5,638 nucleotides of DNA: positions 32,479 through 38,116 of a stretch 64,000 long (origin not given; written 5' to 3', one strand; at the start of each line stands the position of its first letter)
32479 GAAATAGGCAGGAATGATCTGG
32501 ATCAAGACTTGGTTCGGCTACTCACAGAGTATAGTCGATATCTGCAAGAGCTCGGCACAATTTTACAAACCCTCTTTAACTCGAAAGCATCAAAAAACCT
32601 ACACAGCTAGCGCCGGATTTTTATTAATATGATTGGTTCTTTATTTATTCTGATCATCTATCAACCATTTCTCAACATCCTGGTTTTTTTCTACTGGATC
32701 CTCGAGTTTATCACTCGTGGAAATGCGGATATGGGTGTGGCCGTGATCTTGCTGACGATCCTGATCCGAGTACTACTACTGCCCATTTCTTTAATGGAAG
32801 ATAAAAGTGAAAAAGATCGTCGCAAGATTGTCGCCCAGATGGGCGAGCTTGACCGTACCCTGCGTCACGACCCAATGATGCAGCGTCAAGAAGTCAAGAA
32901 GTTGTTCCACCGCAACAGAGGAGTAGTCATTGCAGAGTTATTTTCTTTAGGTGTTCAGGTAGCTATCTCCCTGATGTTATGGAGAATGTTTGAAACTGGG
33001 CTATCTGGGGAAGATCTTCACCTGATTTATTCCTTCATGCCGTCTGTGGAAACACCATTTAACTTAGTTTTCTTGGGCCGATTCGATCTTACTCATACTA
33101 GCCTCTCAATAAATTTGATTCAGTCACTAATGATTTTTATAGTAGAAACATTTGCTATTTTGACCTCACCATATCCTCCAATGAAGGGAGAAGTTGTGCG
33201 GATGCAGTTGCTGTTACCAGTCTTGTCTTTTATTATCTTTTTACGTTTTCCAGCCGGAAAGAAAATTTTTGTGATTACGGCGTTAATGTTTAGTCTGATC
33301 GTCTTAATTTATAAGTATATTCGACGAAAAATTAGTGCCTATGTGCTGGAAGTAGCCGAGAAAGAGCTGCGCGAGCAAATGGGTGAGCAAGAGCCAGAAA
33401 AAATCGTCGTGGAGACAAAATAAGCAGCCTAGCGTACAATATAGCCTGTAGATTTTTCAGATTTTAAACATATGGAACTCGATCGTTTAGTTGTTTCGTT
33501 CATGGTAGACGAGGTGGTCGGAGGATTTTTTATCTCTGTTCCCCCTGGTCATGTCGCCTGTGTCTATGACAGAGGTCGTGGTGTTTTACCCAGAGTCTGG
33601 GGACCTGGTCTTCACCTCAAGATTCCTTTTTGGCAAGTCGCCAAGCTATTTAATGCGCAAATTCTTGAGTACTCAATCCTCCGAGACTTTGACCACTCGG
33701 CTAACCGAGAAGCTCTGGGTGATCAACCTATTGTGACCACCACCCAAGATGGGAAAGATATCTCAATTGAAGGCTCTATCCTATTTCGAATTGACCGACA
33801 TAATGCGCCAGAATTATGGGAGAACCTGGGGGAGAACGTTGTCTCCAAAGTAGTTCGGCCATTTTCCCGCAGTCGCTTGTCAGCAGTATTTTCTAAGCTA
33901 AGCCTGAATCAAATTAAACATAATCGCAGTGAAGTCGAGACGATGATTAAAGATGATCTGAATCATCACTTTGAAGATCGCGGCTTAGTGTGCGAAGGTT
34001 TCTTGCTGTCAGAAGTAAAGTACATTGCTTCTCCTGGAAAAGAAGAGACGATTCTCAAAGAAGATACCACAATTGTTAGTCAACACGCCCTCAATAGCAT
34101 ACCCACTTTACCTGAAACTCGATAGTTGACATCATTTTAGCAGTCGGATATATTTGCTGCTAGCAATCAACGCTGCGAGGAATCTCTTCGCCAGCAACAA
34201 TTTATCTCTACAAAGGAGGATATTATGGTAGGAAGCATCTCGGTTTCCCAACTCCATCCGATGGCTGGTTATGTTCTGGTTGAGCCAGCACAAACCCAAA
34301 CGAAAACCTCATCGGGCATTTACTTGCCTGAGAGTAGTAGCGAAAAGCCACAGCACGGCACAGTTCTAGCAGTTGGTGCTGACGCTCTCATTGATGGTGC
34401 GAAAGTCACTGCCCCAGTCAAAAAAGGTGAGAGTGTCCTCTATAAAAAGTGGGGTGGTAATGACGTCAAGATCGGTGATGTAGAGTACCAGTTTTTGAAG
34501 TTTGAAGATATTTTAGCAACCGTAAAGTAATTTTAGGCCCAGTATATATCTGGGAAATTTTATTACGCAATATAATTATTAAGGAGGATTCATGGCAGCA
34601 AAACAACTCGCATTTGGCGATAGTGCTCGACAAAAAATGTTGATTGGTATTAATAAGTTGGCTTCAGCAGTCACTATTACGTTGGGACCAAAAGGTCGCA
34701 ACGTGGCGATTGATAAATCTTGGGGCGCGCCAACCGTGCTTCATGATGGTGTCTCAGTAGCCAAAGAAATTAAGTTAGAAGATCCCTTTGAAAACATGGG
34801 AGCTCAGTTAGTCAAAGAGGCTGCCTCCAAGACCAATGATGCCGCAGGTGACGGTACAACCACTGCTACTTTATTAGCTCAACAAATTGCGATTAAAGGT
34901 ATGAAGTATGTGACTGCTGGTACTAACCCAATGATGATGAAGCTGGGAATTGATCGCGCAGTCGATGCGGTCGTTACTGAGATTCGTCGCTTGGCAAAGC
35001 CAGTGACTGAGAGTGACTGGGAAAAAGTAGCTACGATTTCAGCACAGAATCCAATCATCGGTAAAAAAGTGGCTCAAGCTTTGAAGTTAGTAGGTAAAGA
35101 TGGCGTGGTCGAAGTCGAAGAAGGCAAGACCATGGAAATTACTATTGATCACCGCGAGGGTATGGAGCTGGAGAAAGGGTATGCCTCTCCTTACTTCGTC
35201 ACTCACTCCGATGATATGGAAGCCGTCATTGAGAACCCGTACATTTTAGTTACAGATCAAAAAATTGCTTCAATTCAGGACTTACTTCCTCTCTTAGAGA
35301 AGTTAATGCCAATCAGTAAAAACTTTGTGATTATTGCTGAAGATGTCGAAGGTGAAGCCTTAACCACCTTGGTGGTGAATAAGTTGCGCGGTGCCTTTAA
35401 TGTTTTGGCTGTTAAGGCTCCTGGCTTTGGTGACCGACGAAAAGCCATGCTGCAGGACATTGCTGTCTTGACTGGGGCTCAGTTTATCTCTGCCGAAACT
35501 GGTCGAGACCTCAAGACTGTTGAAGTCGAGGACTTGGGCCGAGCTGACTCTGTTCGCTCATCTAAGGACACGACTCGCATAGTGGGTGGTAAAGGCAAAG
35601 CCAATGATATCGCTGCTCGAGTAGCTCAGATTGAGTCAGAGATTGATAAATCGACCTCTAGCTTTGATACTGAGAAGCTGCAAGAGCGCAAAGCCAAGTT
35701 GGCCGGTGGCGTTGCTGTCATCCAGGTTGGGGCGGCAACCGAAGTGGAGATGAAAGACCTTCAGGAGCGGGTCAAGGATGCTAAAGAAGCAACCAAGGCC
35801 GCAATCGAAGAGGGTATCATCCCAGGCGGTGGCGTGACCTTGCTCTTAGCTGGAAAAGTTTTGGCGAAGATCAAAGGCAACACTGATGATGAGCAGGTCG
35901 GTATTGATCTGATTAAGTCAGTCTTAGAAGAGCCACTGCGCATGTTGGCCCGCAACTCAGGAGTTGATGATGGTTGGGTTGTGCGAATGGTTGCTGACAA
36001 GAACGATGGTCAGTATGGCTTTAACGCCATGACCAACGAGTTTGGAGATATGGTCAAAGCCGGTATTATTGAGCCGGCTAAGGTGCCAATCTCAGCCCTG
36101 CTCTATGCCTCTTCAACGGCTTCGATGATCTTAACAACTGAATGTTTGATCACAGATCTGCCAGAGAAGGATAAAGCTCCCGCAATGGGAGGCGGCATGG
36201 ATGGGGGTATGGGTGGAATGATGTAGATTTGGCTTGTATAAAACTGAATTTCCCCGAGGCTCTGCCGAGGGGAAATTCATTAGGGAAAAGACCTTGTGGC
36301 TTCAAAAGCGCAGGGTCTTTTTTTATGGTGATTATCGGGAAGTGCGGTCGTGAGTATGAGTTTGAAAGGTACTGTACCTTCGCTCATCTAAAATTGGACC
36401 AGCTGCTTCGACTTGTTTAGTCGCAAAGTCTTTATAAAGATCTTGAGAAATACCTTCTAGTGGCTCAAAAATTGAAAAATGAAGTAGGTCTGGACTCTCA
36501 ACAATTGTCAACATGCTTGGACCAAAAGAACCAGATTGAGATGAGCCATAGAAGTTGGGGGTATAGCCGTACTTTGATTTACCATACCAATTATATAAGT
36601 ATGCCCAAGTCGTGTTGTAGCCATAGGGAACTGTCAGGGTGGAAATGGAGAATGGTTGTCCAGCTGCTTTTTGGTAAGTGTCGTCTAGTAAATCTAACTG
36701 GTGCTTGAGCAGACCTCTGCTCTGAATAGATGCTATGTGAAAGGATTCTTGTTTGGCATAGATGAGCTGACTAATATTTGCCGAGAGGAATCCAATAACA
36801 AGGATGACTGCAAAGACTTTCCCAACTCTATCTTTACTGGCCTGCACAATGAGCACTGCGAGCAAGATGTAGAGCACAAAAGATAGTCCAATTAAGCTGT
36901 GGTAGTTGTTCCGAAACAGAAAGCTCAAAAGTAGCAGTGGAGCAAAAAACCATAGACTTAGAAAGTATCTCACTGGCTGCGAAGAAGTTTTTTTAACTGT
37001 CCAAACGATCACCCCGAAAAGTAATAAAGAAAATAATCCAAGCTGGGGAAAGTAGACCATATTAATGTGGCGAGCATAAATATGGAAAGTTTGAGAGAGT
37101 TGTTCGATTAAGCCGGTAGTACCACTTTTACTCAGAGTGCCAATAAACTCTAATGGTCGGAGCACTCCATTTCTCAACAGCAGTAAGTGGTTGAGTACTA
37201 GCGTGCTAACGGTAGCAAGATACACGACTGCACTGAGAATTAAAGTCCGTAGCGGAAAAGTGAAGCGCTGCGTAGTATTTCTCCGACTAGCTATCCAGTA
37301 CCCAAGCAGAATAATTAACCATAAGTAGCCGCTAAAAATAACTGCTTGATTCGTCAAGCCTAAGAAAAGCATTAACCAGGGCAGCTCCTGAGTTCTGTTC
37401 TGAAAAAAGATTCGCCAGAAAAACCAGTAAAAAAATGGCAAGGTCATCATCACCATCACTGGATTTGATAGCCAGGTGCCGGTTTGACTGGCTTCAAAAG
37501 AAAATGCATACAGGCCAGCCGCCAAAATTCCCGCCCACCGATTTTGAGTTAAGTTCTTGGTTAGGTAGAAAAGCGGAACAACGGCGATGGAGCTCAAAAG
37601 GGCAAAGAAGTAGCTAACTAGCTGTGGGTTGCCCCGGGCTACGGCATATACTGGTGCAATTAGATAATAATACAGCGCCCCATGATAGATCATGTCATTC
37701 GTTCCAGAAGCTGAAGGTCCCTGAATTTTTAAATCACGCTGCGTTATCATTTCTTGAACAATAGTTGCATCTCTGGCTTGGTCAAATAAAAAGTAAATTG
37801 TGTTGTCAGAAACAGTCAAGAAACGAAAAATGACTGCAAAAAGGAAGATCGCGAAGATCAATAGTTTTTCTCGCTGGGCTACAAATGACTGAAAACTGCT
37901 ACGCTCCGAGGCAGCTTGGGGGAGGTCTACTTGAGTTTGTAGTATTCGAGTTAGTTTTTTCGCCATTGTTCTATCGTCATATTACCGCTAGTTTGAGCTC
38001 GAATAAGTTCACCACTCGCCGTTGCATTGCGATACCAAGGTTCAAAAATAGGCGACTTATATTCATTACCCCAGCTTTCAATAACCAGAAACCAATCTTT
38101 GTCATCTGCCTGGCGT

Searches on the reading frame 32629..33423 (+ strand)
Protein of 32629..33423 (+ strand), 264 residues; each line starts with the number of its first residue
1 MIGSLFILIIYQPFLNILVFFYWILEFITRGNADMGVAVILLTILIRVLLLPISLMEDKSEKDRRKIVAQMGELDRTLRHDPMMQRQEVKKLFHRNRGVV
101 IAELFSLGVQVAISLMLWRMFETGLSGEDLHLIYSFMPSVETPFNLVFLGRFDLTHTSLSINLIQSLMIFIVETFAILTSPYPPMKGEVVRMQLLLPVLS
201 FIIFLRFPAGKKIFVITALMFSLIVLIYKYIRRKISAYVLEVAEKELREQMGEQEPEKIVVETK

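Call 10: search_protein_families(library=pfam, proteins=[window:32629-33423:+], max_evalue=0.001)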
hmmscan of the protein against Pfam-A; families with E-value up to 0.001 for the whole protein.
window:32629-33423:+ (264 aa): 1 family
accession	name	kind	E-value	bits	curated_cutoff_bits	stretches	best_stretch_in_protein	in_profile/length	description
PF02096.25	60KD_IMP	-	2.2e-16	60.7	35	1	35-225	1-157/163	60Kd inner membrane protein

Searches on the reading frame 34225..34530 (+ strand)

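Call 54: search_protein_families(library=pfam, proteins=[window:34225-34530:+], max_evalue=0.01)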
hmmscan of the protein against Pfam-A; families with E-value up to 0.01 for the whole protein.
window:34225-34530:+ (101 aa): 1 family
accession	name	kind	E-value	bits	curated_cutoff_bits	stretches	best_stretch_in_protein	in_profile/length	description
PF00166.26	Cpn10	-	3e-26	91.7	21.1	1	10-100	2-93/93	Chaperonin 10 Kd subunit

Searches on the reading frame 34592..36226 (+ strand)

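Call 10: search_protein_families(library=pfam, proteins=[window:34592-36226:+], max_evalue=0.001)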
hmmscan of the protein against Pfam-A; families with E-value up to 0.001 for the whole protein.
window:34592-36226:+ (544 aa): 1 family
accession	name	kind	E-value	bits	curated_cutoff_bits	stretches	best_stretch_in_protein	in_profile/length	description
PF00118.29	Cpn60_TCP1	-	7.6e-66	223.2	34.3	1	23-521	1-487/490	TCP-1/cpn60 chaperonin family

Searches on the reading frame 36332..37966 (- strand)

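Call 11: search_protein_families(library=pfam, proteins=[window:36332-37966:-], max_evalue=0.001)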
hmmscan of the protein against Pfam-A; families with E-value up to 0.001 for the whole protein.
window:36332-37966:- (544 aa): 1 family
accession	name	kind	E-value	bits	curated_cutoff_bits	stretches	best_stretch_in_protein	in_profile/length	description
PF13231.12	PMT_2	-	2.4e-06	28.3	26.1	1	96-247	3-154/160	Dolichyl-phosphate-mannose-protein mannosyltransferase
